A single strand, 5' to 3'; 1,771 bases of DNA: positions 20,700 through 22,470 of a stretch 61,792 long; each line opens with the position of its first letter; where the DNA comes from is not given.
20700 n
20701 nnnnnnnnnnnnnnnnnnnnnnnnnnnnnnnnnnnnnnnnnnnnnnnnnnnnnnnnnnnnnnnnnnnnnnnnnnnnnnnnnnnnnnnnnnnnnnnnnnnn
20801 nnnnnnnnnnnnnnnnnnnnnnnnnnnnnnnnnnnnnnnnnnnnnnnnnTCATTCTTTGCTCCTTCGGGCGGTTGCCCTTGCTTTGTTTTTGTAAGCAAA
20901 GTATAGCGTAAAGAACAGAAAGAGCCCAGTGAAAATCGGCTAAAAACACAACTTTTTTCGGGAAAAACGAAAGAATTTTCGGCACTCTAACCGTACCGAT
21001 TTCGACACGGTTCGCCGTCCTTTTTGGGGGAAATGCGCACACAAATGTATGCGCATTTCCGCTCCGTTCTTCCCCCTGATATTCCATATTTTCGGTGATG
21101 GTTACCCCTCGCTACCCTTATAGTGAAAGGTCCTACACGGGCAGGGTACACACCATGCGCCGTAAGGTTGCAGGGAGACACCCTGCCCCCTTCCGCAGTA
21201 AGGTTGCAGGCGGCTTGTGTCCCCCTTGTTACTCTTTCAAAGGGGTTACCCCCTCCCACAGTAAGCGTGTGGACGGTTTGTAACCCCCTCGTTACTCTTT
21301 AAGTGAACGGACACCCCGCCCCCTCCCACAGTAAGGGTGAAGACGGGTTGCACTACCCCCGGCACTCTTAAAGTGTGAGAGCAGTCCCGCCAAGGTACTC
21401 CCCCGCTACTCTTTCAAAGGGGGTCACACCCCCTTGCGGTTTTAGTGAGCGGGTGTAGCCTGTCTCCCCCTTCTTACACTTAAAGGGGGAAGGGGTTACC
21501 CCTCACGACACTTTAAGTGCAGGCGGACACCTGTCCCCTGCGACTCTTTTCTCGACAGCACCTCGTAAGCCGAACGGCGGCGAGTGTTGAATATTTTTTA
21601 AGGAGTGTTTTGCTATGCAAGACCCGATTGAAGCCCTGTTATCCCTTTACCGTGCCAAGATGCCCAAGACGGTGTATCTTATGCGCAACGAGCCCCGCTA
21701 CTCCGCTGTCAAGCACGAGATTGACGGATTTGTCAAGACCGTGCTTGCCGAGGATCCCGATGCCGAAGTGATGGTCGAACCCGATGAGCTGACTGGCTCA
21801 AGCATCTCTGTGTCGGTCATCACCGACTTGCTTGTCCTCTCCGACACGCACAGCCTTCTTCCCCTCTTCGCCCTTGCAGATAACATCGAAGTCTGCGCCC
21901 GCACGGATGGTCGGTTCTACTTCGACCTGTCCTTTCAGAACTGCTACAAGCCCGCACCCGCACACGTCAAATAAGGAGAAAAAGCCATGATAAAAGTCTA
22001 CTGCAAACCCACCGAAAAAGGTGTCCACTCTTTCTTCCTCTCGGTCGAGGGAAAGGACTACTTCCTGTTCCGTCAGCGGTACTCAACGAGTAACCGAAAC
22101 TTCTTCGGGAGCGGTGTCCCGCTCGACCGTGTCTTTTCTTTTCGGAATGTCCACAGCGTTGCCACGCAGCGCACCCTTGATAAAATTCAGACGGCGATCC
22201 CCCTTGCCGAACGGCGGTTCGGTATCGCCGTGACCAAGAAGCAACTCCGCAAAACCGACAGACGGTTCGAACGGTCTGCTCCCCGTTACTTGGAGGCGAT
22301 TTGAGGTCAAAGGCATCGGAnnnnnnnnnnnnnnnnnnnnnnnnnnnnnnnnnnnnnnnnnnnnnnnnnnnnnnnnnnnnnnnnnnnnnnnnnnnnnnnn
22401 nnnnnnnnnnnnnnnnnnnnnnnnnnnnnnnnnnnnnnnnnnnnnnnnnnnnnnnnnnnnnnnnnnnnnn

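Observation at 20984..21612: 0.5-kb GC-rich array of interleaved degenerate repeats with about 35-bp periodic C-tracts, upstream of a reverse-oriented two-gene cassette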

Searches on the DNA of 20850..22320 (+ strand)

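Call 7: search_rna_families(source=window, start=20850, end=21700, threshold=evalue, max_evalue=10, show_alignments=3)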
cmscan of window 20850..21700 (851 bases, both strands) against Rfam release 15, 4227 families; matches with E-value up to 10: 4.
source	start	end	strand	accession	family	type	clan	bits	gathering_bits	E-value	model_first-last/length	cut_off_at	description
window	21026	21063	-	RF00907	mir-941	Gene; miRNA;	-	19.6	60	1.7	1-72/72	no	mir-941 microRNA precursor family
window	21452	21505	+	RF03223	mir-2209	Gene; miRNA;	-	18.6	70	0.65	1-63/63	no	mir-2209 microRNA precursor family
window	21232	21358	-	RF01225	ACA64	Gene; snRNA; snoRNA; HACA-box;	-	17.5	35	0.41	1-128/128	no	Small nucleolar RNA ACA64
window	21406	21434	-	RF02914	DUF805b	Cis-reg;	CL00115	10.9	35.6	7.3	2-32/35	no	DUF805b RNA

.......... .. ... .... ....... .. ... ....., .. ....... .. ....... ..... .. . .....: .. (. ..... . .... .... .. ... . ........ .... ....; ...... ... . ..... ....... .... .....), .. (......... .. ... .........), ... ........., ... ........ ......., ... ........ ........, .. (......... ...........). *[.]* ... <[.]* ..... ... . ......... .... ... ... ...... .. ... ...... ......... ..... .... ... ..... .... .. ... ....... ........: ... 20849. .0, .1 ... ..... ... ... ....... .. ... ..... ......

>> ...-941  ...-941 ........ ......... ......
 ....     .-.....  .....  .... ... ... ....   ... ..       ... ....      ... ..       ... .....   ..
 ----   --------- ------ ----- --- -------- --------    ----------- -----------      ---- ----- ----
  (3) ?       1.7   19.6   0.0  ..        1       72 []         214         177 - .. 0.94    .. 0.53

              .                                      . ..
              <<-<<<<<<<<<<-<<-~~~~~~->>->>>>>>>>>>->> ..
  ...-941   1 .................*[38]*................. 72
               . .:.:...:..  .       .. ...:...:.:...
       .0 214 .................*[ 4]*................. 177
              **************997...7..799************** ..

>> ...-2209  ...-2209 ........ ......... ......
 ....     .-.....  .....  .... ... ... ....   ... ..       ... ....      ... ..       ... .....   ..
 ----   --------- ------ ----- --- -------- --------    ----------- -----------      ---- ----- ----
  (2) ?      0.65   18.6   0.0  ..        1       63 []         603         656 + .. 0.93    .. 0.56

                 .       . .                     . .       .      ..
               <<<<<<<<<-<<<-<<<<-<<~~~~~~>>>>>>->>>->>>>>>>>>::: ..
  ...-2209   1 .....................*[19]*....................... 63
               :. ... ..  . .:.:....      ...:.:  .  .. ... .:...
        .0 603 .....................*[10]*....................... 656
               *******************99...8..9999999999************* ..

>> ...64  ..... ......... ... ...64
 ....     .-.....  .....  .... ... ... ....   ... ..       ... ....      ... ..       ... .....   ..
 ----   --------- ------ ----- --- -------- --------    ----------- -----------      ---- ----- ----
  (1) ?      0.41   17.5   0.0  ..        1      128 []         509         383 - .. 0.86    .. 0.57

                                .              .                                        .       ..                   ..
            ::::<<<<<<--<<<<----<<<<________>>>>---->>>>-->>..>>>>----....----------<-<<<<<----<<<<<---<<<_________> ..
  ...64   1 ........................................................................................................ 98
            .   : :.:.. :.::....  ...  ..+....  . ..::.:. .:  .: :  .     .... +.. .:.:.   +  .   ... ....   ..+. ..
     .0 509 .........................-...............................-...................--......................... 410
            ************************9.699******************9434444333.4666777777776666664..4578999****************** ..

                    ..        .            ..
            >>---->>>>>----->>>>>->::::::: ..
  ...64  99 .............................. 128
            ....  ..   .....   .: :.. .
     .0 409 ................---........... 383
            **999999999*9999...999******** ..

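Call 11: search_dna_similar(query=window:20900-22320:+, collection=phages, mode=distant, max_rows=20)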
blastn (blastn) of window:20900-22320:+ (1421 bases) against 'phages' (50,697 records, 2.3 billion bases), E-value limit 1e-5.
No match.

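Call 70: search_rna_families(sources=[L150, L154, L170, L225, L136, L217, L202, L142, L169], threshold=gathering)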
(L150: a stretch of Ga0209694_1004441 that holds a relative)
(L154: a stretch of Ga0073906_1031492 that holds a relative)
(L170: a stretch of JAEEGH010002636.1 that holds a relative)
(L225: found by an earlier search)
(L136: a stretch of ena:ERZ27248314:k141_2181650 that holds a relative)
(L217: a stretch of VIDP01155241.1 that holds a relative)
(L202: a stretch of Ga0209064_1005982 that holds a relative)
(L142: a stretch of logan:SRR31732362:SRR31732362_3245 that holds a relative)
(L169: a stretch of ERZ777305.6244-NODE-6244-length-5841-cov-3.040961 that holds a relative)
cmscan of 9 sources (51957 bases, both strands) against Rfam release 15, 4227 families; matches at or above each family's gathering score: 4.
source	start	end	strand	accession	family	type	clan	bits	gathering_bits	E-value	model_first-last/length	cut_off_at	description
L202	2084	2170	+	RF00162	SAM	Cis-reg; riboswitch;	CL00012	55.2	44.4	4.4e-10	1-108/108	no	SAM riboswitch aptamer (S box leader)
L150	4325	4411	+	RF00162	SAM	Cis-reg; riboswitch;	CL00012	49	44.4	2.6e-08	1-108/108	no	SAM riboswitch aptamer (S box leader)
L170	6596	6678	-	RF00005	tRNA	Gene; tRNA;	CL00001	48.6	29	1.9e-07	1-71/71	no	tRNA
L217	945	1031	+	RF00162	SAM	Cis-reg; riboswitch;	CL00012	48.2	44.4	4.8e-08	1-108/108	no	SAM riboswitch aptamer (S box leader)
